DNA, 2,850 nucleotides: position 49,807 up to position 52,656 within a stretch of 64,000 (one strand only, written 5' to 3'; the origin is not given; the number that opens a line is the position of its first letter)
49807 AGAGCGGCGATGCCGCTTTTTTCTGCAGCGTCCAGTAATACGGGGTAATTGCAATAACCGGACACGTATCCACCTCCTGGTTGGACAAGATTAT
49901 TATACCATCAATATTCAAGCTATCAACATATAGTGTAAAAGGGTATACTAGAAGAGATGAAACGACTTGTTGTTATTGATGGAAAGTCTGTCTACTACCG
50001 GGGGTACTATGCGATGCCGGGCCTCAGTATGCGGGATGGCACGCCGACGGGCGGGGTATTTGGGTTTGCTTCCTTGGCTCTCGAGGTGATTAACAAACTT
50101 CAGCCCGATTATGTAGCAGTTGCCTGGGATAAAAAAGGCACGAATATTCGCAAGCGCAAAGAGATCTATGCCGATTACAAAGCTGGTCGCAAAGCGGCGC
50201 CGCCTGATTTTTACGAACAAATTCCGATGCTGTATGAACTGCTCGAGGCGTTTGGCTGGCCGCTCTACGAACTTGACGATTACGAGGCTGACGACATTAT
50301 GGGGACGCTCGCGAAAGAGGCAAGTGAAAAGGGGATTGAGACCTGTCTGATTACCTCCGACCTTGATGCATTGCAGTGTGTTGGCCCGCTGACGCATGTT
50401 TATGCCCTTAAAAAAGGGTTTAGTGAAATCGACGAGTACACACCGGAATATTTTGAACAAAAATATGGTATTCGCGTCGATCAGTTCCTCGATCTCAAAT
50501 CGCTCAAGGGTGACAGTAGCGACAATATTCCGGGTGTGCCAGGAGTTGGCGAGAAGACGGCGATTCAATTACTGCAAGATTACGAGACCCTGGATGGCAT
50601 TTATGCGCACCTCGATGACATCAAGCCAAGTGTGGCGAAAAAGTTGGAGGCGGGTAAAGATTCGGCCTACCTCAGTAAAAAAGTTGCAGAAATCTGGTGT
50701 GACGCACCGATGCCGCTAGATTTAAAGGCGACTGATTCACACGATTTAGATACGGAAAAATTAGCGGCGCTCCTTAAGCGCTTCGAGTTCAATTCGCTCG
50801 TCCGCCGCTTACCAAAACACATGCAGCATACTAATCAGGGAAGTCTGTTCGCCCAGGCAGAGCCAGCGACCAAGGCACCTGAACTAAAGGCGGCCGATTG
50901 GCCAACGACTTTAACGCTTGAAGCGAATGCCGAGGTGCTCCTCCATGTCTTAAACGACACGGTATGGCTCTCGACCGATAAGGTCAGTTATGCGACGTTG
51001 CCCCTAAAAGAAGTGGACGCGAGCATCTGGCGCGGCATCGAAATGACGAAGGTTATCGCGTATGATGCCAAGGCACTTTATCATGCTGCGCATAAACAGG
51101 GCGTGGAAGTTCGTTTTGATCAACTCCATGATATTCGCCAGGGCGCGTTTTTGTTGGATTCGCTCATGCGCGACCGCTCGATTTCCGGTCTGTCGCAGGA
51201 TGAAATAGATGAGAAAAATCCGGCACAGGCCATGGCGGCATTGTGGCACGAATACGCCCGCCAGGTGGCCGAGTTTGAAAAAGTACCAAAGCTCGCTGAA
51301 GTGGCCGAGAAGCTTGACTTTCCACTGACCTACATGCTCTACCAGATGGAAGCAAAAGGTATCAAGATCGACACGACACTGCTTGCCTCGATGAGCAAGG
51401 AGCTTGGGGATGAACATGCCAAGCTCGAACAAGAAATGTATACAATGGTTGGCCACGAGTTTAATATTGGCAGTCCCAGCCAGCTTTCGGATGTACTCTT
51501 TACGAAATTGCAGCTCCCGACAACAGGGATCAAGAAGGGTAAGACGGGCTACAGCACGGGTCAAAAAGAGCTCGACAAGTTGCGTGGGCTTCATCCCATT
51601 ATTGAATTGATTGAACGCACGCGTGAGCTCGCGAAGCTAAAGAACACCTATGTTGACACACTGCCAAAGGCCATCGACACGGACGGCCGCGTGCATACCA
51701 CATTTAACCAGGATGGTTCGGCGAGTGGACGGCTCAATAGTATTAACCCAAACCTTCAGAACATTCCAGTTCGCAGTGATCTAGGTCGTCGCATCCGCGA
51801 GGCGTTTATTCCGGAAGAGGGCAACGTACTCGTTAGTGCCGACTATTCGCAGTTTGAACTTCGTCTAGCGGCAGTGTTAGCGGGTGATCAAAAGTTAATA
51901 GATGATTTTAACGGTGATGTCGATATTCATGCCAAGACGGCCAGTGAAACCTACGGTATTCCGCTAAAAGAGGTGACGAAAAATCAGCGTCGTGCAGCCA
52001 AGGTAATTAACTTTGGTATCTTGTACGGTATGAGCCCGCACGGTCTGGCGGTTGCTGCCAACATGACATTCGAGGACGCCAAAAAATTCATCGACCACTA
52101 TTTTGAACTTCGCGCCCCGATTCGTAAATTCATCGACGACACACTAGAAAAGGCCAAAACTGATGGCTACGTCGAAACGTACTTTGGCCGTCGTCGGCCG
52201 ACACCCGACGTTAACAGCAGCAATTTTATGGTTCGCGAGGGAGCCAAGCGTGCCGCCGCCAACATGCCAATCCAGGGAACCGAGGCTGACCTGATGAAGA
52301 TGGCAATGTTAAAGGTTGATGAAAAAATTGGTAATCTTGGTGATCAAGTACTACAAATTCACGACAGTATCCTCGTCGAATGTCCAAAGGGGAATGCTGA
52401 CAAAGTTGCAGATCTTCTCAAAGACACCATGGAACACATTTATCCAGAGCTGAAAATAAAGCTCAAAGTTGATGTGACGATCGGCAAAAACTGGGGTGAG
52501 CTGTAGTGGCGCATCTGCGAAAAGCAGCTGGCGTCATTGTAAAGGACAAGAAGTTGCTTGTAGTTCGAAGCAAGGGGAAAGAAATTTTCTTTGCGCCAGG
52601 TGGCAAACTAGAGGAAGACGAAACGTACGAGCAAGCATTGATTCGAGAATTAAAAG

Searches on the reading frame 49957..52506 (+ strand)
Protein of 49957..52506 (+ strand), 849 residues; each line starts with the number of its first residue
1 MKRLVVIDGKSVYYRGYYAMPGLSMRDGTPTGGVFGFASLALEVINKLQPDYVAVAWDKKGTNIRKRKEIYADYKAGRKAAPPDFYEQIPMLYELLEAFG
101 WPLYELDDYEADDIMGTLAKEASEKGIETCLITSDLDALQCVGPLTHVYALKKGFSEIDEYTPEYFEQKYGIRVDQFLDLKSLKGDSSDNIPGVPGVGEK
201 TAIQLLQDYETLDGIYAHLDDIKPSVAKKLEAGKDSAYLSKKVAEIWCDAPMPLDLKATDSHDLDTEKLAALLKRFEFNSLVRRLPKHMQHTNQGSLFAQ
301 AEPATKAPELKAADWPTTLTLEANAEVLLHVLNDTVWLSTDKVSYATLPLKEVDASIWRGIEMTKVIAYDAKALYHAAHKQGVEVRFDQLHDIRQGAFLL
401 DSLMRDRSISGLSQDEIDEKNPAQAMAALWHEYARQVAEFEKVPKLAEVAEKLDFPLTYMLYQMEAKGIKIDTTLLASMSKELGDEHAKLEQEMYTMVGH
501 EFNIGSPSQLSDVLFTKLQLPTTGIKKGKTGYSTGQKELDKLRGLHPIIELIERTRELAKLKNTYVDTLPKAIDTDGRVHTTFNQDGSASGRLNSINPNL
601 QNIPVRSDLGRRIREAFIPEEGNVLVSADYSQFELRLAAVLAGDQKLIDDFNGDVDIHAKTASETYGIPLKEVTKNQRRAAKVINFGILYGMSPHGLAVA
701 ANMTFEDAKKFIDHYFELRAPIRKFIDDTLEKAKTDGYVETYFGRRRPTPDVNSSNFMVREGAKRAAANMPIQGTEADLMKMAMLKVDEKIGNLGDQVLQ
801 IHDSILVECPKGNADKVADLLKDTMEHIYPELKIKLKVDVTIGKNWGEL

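Call 93: search_protein_families(library=pfam, proteins=[window:49957-52506:+], max_evalue=0.00001)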
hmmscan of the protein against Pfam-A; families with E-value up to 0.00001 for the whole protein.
window:49957-52506:+ (849 aa): 3 families
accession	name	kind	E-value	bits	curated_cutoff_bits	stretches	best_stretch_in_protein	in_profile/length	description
PF00476.26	DNA_pol_A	-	7.7e-138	460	34.3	1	475-848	3-381/381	DNA polymerase family A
PF02739.22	5_3_exonuc_N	-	1.2e-47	162.1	34.3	1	3-171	1-164/164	5'-3' exonuclease, N-terminal resolvase-like domain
PF01367.25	5_3_exonuc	-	1e-30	106.5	40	1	174-266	3-96/97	5'-3' exonuclease, C-terminal SAM fold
